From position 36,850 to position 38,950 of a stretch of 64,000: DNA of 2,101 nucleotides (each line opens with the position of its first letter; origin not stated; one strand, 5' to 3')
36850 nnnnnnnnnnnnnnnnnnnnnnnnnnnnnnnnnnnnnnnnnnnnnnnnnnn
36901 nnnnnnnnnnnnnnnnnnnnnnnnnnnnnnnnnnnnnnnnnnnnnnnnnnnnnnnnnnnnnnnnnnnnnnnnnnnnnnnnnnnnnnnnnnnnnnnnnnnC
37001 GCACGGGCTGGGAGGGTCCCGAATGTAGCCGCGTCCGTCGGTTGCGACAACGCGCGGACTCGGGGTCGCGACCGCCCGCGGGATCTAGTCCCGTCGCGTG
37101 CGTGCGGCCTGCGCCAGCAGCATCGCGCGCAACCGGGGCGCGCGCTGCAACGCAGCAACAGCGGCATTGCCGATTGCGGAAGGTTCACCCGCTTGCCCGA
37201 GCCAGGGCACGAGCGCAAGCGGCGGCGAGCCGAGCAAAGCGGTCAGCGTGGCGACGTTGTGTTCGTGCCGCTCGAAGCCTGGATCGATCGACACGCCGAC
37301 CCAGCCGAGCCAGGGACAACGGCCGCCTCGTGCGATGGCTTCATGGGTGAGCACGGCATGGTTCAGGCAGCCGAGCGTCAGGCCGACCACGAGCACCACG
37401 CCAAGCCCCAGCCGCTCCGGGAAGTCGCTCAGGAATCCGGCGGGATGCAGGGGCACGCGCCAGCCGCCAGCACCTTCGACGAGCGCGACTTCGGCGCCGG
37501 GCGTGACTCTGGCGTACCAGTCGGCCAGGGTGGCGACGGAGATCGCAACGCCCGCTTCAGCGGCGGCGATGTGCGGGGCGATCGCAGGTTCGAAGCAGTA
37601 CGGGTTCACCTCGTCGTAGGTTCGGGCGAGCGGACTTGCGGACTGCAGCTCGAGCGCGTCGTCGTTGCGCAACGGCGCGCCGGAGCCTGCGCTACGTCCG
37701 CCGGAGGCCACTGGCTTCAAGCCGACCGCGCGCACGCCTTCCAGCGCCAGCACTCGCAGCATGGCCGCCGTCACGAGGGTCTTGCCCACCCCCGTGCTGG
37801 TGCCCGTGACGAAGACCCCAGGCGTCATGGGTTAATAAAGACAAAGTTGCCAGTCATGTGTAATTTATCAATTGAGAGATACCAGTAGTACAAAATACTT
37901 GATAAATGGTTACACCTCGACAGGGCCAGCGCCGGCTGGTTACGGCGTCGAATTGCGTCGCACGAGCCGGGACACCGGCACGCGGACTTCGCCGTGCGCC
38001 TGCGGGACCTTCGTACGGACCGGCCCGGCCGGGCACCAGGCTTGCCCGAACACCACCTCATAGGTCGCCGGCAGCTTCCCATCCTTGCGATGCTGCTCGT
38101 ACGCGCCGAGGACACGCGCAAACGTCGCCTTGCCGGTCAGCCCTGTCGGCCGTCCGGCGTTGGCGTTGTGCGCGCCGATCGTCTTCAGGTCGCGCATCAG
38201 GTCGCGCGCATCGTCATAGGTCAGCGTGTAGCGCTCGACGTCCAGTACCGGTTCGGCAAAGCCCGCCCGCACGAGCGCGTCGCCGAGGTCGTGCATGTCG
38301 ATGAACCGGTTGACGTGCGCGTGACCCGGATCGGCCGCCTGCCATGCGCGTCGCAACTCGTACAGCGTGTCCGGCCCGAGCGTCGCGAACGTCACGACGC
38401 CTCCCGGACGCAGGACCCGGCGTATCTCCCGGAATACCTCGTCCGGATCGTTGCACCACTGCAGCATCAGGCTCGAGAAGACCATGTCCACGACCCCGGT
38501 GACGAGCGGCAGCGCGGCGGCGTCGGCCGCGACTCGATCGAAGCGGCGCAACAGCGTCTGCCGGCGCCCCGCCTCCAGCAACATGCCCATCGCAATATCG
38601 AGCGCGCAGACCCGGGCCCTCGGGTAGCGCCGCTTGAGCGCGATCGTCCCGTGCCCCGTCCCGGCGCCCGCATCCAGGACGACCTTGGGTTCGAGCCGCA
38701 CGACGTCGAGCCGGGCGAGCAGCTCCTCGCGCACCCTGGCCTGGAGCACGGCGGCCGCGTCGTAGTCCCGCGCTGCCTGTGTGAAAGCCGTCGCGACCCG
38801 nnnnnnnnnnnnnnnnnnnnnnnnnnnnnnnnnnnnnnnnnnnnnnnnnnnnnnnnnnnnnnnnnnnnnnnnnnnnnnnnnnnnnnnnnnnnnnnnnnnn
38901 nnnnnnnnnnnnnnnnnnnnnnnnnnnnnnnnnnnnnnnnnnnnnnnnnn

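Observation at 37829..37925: AT-rich 97-bp island with an inverted repeat inside the bio operon (between bioC and bioD)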

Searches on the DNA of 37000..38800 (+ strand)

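Call 6: search_rna_families(source=window, start=37000, end=38800, threshold=evalue, max_evalue=10)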
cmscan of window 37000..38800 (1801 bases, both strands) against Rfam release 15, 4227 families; matches with E-value up to 10: 5.
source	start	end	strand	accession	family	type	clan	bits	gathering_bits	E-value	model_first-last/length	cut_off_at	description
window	37654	37717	+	RF00194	Rubella_3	Cis-reg;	-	16.7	35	4.1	1-68/68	no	Rubella virus 3' cis-acting element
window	37912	38012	+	RF02683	NiCo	Cis-reg; riboswitch;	CL00122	15.8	37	3.8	1-96/96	no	NiCo (Nickel/Cobalt) riboswitch aptamer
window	37354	37395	-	RF00294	snoTBR17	Gene; snRNA; snoRNA; CD-box;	-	15.6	40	1.1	1-119/119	no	Small nucleolar RNA TBR17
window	37115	37175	-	RF00223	IRES_Bip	Cis-reg; IRES;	-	15.2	40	0.066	1-263/263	no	bip internal ribosome entry site (IRES)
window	37083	37148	+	RF02470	Ms_IGR-8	Gene; sRNA;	-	13.9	44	7.1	1-63/63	no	Mycobacterium sRNA Ms_IGR-8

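Call 50: search_dna_similar(query=window:37815-37955:+, collection=plasmids, mode=distant, max_evalue=0.01, max_rows=5)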
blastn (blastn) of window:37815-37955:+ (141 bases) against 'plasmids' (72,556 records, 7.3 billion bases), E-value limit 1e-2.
No match.

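Call 51: search_dna_similar(query=window:37815-37955:+, collection=phages, mode=distant, max_evalue=0.01, max_rows=5)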
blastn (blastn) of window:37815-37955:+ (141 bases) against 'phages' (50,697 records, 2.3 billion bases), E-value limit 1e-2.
No match.

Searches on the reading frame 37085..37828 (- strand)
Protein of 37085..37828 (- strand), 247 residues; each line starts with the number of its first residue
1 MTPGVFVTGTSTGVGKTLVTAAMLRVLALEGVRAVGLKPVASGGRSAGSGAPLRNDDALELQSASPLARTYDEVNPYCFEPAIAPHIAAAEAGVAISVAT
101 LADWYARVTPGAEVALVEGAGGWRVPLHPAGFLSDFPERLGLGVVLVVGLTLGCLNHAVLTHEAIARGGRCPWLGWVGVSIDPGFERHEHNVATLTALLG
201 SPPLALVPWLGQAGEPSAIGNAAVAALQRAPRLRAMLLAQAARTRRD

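Call 9: search_protein_families(library=ncbifam, proteins=[window:37085-37828:-])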
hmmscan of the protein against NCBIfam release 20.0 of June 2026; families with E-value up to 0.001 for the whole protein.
window:37085-37828:- (247 aa): 1 family
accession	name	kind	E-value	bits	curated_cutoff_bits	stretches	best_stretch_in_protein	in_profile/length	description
TIGR00347.1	bioD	equivalog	1.7e-35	122.6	83.3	1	6-167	1-155/166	dethiobiotin synthase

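Call 10: find_related_loci(query=window:37085-37828:-, collection=genome_contigs, flank=6000)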
Query window:37085-37828:- (247 aa) in genome_contigs; peptide patterns used: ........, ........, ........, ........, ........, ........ (x = any residue, [..] = any of these).
101 stretches matched a pattern; 8 encode a relative of the query (tblastn E <= 1e-3); 8 distinct loci.
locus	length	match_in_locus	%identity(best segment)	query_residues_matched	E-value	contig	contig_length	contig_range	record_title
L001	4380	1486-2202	44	5-245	2e-50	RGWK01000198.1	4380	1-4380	MAG: Gammaproteobacteria bacterium isolate WB9_1A_092 contig_100_197, whole genome shotgun sequence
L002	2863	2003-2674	37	1-227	2e-49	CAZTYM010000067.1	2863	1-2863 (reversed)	MAG TPA_asm: uncultured Thiotrichales bacterium isolate SRP135972_co1_45 genome assembly, contig: NODE_66763_length_2863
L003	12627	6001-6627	48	6-210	5e-49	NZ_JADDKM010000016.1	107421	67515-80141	Shewanella benthica strain DSM 8812 NODE_24_length_107421_cov_42.429842, whole genome shotgun sequence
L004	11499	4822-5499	45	6-227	1e-47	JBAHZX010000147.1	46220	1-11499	MAG: Shewanella sp. isolate bin.10 k141_294831, whole genome shotgun sequence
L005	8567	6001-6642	44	1-215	1e-46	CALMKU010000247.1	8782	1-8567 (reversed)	MAG TPA_asm: uncultured Tolumonas sp. isolate SRR5676473_bin.100_CONCOCT_v1.1_MAG genome assembly, contig: ERZ724534.200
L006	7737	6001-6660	49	6-220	2e-53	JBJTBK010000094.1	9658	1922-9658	MAG: Nevskiaceae bacterium isolate samp_4332_metabat2_49 samp_4332_713575, whole genome shotgun sequence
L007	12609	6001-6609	43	6-209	3e-45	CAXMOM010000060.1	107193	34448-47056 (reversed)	MAG: Acidiferrobacterales bacterium isolate 07C-BC-St04_bin.7.orig genome assembly, contig: k141_1888829, whole genome s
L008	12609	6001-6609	40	5-210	2e-43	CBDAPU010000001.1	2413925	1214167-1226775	MAG: Gammaproteobacteria bacterium isolate 3628a75d-2d1f-48c2-bb7e-2c568f54228a genome assembly, contig: contig_1, whole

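Call 11: find_homologous_proteins(query=window:37085-37828:-, max_evalue=1e-20)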
Query window:37085-37828:- (247 aa): 6893 proteins with E <= 1e-20 among 8000 candidates; the best 120 are listed.
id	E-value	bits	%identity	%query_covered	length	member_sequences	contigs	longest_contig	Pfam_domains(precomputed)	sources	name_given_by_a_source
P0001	1.5e-155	534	100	100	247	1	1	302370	PF01656.30,PF13500.13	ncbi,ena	-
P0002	3.3e-124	431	85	94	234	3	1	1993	PF13500.13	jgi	jgi:dethiobiotin synthetase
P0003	1.3e-94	334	68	98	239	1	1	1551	PF01656.30,PF13500.13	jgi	-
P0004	2.2e-94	334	69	90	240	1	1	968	PF01656.30,PF13500.13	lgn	-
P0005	1.2e-92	328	66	99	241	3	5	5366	PF01656.30,PF13500.13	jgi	jgi:dethiobiotin synthetase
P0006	2.6e-92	327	70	91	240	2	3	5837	PF01656.30,PF13500.13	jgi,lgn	jgi:dethiobiotin synthetase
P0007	1.3e-91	325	67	100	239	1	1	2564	PF01656.30,PF13500.13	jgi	jgi:dethiobiotin synthetase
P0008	1.4e-91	325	68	98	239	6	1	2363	PF01656.30,PF13500.13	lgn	-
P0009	2.4e-91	324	66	98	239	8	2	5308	PF01656.30,PF13500.13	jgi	-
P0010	6.2e-91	322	67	98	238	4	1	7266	PF01656.30,PF13500.13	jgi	jgi:dethiobiotin synthetase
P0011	6.5e-91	322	69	85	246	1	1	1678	PF01656.30,PF13500.13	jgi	jgi:dethiobiotin synthetase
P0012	1.1e-90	322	64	99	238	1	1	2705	PF01656.30,PF13500.13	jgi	jgi:dethiobiotin synthetase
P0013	1.2e-90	321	73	84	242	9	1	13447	PF01656.30,PF13500.13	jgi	jgi:dethiobiotin synthetase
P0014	2.4e-90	320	66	98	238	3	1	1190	PF01656.30,PF13500.13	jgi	jgi:dethiobiotin synthetase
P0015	3.6e-90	320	69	85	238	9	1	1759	PF01656.30,PF13500.13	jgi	jgi:dethiobiotin synthetase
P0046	4.4e-85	303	62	97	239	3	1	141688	PF01656.30,PF13500.13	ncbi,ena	-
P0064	7.3e-84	299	65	98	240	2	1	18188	PF01656.30,PF13500.13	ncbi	ncbi:MAG TPA: dethiobiotin synthase [Steroidobacteraceae bacterium]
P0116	1.2e-81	292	64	92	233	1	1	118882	PF01656.30,PF13500.13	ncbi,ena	-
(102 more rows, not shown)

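Call 12: find_encoding_contigs(protein=P0001, flank=3000, max_places=3)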
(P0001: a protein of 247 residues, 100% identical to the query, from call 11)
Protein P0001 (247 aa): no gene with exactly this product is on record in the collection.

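Call 13: find_encoding_contigs(protein=P0002, flank=3000, max_places=3)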
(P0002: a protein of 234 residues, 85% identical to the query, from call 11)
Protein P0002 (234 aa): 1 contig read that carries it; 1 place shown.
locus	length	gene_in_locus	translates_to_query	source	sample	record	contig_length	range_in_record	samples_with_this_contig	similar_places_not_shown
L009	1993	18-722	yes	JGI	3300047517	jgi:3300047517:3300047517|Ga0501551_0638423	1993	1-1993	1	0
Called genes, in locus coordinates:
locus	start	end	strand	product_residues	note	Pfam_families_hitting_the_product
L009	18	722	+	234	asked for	PF13500:AAA_26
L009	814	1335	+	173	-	PF10003:DUF2244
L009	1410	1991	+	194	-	?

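Call 14: find_encoding_contigs(protein=P0013, flank=4000, max_places=3)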
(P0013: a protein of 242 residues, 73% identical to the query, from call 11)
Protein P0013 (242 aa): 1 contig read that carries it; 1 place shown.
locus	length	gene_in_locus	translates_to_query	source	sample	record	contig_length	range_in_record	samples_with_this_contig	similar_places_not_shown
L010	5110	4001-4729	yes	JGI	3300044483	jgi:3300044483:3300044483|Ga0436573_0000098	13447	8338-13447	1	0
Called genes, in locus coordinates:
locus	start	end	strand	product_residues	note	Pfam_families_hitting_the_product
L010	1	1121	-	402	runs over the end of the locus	PF06965:Na_H_antiport_1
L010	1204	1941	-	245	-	PF18912:DZR_2 (weak), PF00156:Pribosyltran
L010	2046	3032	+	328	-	PF04055:Radical_SAM, PF06968:BATS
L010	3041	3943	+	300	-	PF00891:Methyltransf_2 (faint), PF01209:Ubie_methyltran, PF13489:Methyltransf_23, PF05148:Methyltransf_8 (weak), PF13847:Methyltransf_31, PF08241:Methyltransf_11, PF08242:Methyltransf_12, PF13649:Methyltransf_25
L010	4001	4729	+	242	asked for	PF01656:CbiA, PF13500:AAA_26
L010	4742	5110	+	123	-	?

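Call 20: find_related_loci(query=A1, collection=metagenome_contigs, flank=3000)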
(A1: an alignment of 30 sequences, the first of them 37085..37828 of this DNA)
Query A1 (247 aa) in metagenome_contigs; peptide patterns used: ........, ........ (x = any residue, [..] = any of these).
600 stretches matched a pattern (row limit reached: there are more); 522 encode a relative of the query (tblastn E <= 1e-3); the best 80 are kept; 80 distinct loci.
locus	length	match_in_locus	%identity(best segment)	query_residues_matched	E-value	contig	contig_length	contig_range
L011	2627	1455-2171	64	1-243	3e-94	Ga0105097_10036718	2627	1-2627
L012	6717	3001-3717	63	1-243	1e-89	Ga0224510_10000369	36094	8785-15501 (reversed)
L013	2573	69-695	68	1-209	2e-90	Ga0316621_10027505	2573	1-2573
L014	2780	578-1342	58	1-245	1e-85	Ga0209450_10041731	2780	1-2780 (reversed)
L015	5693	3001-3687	61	1-236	2e-84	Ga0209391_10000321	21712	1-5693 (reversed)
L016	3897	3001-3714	63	1-240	4e-84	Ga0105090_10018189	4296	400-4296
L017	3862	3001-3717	62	1-243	2e-83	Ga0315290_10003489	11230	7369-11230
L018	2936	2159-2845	61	1-236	2e-84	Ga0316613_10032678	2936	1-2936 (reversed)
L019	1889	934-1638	61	1-237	1e-86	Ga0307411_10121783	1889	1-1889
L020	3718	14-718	62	1-239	1e-82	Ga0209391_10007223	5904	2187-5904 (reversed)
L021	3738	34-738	63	1-239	7e-82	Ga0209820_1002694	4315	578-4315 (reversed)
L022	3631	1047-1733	59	1-236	2e-81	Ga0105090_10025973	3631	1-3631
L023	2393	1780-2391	66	1-206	5e-82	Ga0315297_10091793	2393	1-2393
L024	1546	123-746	63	1-210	5e-84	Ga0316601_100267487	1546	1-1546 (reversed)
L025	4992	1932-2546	63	2-208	3e-79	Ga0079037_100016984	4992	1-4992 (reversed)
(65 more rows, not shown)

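Call 58: find_encoding_contigs(protein=P0046, flank=10000, max_places=1)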
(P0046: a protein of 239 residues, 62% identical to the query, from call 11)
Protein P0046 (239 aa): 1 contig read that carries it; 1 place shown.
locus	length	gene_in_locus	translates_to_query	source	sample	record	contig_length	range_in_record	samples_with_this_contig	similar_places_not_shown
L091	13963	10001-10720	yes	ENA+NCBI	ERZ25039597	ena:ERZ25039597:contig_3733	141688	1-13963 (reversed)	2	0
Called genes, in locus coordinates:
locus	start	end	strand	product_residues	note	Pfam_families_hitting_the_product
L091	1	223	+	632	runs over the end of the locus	PF01011:PQQ, PF13360:PQQ_2 (weak), PF13570:Beta-prop_ACSF4 (faint), PF25293:Beta-prop_EMC1_N (faint), PF13360:PQQ_2 (weak)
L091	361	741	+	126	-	PF01042:Ribonuc_L-PSP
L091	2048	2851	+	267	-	PF00271:Helicase_C, PF22590:Cas3-like_C_2 (faint), PF19833:RecG_dom3_C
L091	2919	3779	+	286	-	PF01040:UbiA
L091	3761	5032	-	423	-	PF06965:Na_H_antiport_1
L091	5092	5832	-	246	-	PF18912:DZR_2, PF00156:Pribosyltran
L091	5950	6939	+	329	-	PF04055:Radical_SAM, PF06968:BATS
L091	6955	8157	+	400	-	PF00155:Aminotran_1_2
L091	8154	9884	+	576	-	PF00561:Abhydrolase_1, PF12146:Hydrolase_4, PF12697:Abhydrolase_6, PF01209:Ubie_methyltran, PF13489:Methyltransf_23, PF08241:Methyltransf_11, PF08242:Methyltransf_12, PF13649:Methyltransf_25, +3 more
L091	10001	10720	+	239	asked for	PF01656:CbiA (weak), PF13500:AAA_26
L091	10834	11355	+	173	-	PF10003:DUF2244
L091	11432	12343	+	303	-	PF02790:COX2_TM, PF00116:COX2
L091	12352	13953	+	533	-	PF00115:COX1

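Call 59: find_encoding_contigs(protein=P0064, flank=10000, max_places=1)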
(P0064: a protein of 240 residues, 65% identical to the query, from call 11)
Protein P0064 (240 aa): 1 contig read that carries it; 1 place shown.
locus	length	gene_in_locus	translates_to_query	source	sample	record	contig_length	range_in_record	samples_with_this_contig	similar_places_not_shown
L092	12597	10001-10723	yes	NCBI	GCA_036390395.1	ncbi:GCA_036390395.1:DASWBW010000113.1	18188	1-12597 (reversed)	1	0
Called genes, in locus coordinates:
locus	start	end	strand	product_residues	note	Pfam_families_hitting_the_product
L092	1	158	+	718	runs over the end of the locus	PF13328:HD_4, PF01966:HD, PF04607:RelA_SpoT, PF02824:TGS, PF19296:RelA_AH, PF28438:RelA_RIS, PF01842:ACT (weak), PF13291:ACT_4, +1 more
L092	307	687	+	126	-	PF01042:Ribonuc_L-PSP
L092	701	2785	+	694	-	PF17191:RecG_wedge, PF01336:tRNA_anti-codon, PF00270:DEAD, PF04851:ResIII, PF00271:Helicase_C, PF19833:RecG_dom3_C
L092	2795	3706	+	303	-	PF01040:UbiA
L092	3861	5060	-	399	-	PF06965:Na_H_antiport_1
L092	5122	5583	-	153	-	PF00156:Pribosyltran (weak)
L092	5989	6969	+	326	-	PF04055:Radical_SAM, PF06968:BATS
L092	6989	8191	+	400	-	PF00155:Aminotran_1_2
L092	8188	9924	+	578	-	PF00561:Abhydrolase_1, PF12146:Hydrolase_4, PF12697:Abhydrolase_6, PF01209:Ubie_methyltran, PF13489:Methyltransf_23, PF08241:Methyltransf_11, PF08242:Methyltransf_12, PF13649:Methyltransf_25, +3 more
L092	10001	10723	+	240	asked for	PF01656:CbiA, PF13500:AAA_26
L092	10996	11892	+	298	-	PF02790:COX2_TM, PF00116:COX2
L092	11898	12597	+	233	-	PF00115:COX1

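Call 60: find_encoding_contigs(protein=P0116, flank=10000, max_places=1)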
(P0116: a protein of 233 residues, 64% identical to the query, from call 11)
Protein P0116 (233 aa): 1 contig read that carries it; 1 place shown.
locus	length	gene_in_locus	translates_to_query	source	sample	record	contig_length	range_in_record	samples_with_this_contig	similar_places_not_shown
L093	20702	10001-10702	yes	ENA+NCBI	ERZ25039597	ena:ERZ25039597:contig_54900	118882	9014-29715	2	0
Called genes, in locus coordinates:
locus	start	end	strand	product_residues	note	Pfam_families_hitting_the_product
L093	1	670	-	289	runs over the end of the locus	PF00361:Proton_antipo_M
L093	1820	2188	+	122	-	-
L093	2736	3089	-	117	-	PF00420:Oxidored_q2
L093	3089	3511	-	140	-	PF04039:MnhB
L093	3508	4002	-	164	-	PF13244:MbhD, PF20501:MbhE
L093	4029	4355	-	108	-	PF03334:PhaG_MnhG_YufB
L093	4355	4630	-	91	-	PF04066:MrpF_PhaF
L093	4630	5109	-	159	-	PF01899:MNHE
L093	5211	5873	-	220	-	PF00156:Pribosyltran (weak)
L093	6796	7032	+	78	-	PF06968:BATS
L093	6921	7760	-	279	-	-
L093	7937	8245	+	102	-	PF00155:Aminotran_1_2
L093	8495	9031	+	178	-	PF00561:Abhydrolase_1, PF12146:Hydrolase_4 (weak), PF12697:Abhydrolase_6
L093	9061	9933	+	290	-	PF13489:Methyltransf_23 (weak), PF08241:Methyltransf_11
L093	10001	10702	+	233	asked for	PF01656:CbiA, PF13500:AAA_26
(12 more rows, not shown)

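Call 63: list_cluster_members(proteins=[P0001, P0046, P0116, P0123])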
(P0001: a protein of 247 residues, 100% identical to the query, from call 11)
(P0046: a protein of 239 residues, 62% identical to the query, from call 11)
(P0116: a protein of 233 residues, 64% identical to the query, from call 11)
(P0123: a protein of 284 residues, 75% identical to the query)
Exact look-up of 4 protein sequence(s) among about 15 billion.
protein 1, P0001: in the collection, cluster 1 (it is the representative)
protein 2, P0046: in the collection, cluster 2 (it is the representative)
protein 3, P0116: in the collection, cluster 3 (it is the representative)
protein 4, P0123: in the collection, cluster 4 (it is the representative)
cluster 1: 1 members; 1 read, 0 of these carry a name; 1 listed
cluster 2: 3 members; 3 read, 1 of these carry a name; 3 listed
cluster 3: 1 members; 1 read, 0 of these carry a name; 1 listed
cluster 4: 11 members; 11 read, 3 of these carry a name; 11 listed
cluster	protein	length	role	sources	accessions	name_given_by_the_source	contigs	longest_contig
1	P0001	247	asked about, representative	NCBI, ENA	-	-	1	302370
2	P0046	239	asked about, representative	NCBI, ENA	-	-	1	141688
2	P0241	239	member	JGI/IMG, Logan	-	dethiobiotin synthetase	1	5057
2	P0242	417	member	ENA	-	-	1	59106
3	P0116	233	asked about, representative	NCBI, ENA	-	-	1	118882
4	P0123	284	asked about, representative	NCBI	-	-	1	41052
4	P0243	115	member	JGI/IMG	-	malonyl-CoA O-methyltransferase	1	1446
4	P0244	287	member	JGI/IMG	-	malonyl-CoA O-methyltransferase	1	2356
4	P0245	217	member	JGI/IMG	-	malonyl-CoA O-methyltransferase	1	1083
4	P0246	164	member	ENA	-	-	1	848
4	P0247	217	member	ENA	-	-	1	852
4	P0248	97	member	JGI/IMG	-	-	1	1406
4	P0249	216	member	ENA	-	-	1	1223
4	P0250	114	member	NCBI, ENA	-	-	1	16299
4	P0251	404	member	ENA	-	-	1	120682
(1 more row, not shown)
